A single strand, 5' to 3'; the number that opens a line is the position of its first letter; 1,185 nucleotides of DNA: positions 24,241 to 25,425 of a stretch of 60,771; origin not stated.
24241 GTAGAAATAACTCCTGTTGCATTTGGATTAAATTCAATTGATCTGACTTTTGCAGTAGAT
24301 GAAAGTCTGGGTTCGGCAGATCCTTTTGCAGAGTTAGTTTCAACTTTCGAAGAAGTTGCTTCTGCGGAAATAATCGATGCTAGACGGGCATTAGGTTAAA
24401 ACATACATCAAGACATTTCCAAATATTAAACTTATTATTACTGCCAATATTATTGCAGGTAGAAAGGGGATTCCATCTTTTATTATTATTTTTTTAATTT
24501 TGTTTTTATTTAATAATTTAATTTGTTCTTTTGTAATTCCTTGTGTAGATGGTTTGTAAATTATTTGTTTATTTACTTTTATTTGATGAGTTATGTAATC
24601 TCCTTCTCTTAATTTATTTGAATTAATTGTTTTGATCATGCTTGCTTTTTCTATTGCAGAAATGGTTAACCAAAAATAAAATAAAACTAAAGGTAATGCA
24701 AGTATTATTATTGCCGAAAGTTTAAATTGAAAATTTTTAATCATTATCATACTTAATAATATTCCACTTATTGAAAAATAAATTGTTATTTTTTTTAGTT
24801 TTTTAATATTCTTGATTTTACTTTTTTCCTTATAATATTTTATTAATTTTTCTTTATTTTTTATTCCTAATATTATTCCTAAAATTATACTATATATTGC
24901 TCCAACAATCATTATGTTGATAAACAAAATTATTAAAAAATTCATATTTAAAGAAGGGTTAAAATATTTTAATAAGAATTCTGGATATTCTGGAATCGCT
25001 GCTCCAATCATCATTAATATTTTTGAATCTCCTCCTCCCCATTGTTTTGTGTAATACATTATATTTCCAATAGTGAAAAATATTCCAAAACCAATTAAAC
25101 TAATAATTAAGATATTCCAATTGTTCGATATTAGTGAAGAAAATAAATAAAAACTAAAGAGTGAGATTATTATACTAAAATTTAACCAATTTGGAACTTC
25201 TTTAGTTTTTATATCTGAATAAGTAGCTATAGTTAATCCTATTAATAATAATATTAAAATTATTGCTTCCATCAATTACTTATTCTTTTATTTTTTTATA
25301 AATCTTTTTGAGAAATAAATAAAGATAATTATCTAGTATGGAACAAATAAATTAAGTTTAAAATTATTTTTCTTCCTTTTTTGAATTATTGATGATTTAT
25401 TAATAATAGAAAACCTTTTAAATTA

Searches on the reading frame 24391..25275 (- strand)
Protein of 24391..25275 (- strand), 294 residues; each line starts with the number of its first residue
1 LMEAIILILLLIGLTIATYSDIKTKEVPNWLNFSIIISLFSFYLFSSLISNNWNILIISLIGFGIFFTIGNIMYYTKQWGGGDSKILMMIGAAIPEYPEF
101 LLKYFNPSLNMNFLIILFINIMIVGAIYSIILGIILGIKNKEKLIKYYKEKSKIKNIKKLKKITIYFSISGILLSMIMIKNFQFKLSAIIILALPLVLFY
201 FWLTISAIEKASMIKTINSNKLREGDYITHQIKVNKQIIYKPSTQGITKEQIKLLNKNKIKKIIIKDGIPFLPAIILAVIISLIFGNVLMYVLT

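Call 16: search_protein_families(library=pfam, proteins=[window:24391-25275:-], max_evalue=0.05)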
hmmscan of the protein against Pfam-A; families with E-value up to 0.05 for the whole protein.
window:24391-25275:- (294 aa): 2 families
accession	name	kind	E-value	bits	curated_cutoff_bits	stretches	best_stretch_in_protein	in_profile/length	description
PF01478.23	Peptidase_A24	-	8.5e-13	49.1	26.5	1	8-130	1-104/104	Type IV leader peptidase family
PF06847.16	Arc_PepC_II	-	0.0015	19.5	29.9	1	245-287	49-92/93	Archaeal Peptidase A24 C-terminus Type II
